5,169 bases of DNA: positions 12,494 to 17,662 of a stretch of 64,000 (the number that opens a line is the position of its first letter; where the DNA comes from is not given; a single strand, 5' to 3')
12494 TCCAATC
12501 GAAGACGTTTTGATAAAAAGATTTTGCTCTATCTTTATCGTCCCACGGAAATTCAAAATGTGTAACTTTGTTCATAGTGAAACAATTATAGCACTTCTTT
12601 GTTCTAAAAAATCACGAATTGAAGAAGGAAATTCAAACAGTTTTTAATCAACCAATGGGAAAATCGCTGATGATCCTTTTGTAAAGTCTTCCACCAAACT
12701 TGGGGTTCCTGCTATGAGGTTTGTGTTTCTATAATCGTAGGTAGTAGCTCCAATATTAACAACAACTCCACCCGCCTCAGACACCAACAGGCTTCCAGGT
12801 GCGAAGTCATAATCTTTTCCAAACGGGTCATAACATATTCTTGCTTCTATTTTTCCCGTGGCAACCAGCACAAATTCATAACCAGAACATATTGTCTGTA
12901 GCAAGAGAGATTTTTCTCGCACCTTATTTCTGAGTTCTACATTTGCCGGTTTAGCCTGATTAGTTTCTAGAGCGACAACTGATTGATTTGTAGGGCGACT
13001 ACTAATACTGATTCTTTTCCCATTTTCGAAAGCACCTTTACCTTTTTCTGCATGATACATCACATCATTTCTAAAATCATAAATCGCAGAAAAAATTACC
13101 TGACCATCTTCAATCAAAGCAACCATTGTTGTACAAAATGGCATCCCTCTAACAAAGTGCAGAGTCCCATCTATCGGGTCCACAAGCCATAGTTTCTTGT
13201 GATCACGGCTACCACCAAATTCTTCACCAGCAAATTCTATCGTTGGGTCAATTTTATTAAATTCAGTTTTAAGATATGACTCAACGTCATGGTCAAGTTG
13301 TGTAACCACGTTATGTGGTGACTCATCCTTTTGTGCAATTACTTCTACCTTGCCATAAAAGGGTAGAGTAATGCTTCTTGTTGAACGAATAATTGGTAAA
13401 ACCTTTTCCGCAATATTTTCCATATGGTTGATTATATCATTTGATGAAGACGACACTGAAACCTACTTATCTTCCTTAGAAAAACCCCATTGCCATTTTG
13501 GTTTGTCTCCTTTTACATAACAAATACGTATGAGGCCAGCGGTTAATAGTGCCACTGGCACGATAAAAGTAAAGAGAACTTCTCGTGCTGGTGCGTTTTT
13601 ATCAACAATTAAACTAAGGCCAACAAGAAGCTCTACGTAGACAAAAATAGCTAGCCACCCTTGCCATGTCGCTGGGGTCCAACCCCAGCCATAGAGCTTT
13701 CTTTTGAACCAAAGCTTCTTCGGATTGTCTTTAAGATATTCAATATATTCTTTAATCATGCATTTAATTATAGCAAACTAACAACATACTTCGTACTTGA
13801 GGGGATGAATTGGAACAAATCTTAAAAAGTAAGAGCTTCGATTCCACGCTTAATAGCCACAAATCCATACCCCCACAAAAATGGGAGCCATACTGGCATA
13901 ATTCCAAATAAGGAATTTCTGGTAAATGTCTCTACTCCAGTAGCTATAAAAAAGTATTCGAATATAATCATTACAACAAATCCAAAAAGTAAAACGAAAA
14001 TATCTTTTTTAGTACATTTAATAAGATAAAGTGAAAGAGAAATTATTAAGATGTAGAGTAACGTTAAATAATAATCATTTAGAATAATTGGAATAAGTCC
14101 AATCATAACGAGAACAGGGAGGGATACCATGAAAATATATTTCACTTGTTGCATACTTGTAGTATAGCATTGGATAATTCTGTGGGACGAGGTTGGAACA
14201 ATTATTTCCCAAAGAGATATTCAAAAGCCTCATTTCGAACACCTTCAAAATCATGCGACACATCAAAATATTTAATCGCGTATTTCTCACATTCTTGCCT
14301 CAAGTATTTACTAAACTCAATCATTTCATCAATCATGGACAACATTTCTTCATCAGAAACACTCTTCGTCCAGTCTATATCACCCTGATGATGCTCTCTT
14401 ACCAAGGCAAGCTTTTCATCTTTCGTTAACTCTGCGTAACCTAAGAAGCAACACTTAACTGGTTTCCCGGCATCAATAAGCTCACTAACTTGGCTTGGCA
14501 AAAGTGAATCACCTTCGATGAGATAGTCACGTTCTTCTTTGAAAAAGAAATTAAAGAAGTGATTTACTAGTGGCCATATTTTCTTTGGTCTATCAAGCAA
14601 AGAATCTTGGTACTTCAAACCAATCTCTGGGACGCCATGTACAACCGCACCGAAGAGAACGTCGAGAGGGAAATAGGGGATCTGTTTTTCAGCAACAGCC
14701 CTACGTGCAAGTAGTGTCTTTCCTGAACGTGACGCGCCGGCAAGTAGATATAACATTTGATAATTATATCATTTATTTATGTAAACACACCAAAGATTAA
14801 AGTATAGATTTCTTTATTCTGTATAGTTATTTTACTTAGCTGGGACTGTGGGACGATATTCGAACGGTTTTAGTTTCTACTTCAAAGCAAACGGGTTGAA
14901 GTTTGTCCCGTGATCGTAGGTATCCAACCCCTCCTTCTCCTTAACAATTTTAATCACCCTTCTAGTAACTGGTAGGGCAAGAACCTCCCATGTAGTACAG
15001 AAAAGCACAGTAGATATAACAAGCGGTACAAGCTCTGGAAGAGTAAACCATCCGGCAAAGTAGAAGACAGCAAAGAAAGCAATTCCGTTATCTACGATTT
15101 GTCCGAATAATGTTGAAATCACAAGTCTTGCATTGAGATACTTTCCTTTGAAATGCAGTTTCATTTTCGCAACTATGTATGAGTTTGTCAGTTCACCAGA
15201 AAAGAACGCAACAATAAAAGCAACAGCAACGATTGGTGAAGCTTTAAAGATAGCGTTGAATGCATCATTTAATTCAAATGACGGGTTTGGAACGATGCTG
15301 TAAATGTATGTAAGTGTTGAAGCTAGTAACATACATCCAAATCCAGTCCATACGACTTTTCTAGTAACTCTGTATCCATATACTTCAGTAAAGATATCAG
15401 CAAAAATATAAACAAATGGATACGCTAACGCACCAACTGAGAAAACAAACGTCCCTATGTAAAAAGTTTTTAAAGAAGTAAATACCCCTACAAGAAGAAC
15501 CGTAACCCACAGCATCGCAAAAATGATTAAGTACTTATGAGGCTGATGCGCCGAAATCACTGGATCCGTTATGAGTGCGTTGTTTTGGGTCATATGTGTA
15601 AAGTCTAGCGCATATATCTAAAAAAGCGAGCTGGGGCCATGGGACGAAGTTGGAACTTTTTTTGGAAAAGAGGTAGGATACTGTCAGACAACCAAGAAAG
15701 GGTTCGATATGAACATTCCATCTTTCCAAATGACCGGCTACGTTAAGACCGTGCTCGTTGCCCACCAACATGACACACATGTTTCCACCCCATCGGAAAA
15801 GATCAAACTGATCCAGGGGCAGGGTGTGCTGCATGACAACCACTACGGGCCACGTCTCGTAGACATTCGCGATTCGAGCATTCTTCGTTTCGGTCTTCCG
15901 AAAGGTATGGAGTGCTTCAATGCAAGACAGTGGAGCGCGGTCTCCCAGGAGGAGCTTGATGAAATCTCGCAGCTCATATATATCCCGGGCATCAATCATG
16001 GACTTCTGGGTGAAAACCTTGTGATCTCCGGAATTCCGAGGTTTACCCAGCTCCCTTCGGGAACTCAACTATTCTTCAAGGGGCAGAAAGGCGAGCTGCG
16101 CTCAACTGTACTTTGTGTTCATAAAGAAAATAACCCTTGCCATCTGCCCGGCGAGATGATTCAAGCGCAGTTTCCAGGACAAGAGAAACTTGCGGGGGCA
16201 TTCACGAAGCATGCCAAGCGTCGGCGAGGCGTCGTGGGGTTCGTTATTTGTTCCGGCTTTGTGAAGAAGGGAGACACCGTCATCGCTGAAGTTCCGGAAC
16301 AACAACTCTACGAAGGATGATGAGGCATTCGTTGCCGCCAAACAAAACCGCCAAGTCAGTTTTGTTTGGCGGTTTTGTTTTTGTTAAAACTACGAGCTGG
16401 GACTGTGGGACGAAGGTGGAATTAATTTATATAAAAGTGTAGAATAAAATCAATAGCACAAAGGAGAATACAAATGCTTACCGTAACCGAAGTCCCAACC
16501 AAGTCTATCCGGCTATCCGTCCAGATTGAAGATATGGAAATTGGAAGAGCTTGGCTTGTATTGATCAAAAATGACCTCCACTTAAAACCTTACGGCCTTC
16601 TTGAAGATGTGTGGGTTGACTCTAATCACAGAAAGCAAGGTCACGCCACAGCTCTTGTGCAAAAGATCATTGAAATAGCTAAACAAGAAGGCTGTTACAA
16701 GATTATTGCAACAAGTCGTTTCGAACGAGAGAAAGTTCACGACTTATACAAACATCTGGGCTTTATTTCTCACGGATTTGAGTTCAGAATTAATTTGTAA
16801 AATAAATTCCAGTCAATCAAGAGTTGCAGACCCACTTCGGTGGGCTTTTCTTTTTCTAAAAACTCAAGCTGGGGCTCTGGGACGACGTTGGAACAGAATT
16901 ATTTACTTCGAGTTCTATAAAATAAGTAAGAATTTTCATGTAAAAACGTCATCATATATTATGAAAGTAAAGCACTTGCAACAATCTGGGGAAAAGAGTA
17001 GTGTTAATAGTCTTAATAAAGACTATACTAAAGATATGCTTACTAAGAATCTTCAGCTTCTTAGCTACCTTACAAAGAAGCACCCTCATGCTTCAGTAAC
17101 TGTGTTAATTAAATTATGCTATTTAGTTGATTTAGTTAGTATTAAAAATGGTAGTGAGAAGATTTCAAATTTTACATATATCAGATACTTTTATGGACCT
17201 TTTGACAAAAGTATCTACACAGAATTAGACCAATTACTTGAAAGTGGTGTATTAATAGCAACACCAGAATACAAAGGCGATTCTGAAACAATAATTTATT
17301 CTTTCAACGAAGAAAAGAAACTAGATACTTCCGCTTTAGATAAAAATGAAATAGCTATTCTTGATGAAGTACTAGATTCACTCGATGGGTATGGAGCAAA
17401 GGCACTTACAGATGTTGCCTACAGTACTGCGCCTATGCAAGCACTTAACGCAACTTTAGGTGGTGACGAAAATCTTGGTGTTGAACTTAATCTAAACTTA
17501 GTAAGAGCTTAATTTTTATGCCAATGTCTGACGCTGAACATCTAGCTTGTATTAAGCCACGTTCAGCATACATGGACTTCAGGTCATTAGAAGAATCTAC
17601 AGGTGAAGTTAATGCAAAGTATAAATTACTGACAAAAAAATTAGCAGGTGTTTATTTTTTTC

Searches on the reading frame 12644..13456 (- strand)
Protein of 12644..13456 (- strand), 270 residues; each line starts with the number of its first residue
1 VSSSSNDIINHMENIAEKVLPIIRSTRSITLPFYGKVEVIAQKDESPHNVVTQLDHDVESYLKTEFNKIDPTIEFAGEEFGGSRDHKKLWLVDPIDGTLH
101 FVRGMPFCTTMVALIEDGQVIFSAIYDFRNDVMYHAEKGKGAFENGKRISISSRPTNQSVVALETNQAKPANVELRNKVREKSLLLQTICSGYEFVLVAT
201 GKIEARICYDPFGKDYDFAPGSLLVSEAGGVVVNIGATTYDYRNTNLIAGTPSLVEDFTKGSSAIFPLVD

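Call 86: search_protein_families(library=pfam, proteins=[window:12644-13456:-], max_evalue=0.001)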
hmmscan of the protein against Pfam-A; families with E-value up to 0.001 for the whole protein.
window:12644-13456:- (270 aa): 1 family
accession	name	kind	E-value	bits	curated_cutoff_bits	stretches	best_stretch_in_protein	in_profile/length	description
PF00459.30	Inositol_P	-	2.8e-43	148.8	27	1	14-252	11-255/271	Inositol monophosphatase family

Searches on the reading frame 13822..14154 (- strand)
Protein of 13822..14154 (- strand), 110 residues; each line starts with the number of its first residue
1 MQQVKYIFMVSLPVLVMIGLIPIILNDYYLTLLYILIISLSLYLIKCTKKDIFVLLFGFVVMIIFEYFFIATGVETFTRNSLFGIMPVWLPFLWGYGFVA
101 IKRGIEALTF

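Call 86: search_protein_families(library=pfam, proteins=[window:13822-14154:-], max_evalue=0.001)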
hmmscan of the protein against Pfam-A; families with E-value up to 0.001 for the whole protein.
window:13822-14154:- (110 aa): 1 family
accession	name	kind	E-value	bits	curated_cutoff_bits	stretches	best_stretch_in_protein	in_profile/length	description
PF11086.13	DUF2878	-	7.1e-05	23.6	27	1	31-94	27-89/154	Protein of unknown function (DUF2878)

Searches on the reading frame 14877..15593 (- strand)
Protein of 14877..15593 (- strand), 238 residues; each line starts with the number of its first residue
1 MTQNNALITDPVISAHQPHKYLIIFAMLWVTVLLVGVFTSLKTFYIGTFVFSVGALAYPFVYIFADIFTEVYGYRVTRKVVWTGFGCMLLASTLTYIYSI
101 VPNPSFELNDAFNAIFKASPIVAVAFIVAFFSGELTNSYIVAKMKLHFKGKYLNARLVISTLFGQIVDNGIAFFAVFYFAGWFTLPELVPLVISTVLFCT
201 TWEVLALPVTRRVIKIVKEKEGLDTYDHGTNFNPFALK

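Call 60: search_protein_families(library=pfam, proteins=[window:14877-15593:-], max_evalue=0.01)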
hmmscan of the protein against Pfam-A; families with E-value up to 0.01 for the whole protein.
window:14877-15593:- (238 aa): 1 family
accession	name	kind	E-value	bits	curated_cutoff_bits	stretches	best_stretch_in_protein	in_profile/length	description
PF02592.20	Vut_1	-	2.3e-35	122.7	27.2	1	53-211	2-150/152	Putative vitamin uptake transporter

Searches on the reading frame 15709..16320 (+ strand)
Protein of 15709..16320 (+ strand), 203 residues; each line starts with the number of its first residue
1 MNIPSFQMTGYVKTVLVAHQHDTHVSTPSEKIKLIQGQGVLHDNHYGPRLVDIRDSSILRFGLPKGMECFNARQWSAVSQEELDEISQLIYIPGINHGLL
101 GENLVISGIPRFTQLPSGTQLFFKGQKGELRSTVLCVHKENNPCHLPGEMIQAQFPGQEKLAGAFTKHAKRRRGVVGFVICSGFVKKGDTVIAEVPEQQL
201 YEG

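Call 60: search_protein_families(library=pfam, proteins=[window:15709-16320:+], max_evalue=0.01)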
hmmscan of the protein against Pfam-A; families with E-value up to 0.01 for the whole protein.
window:15709-16320:+ (203 aa): 1 family
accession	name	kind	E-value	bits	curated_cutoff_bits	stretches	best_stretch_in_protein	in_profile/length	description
PF03473.23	MOSC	-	2.9e-15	56.8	22.7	1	71-191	8-119/120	MOSC domain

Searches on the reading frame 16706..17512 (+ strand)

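Call 60: search_protein_families(library=pfam, proteins=[window:16706-17512:+], max_evalue=0.01)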
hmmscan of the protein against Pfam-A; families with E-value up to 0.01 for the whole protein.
window:16706-17512:+ (268 aa): 1 family
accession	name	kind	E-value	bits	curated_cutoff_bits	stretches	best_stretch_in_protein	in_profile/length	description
PF13274.11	SocA_Panacea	-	6.5e-10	40.4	25.7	1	134-239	1-107/113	Antitoxin SocA-like, Panacea domain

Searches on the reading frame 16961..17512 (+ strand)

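Call 99: search_protein_families(library=padloc, proteins=[window:16961-17512:+], max_evalue=0.01)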
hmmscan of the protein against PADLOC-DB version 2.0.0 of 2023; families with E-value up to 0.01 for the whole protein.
window:16961-17512:+ (183 aa): 3 families
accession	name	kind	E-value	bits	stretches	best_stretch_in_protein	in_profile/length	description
PDLC04505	PDC-M19A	-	2.5e-06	25.2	1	28-166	3-126/294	-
PDLC02990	DarG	-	0.00015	19.3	1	20-146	155-275/329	-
PDLC03184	Specificity_I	-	0.00023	18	1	39-158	420-539/554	Type I specificity subunit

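Call 100: search_protein_families(library=ncbifam, proteins=[window:16961-17512:+], max_evalue=0.01)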
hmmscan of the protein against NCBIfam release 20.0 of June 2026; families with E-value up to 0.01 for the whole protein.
window:16961-17512:+ (183 aa): 0 families
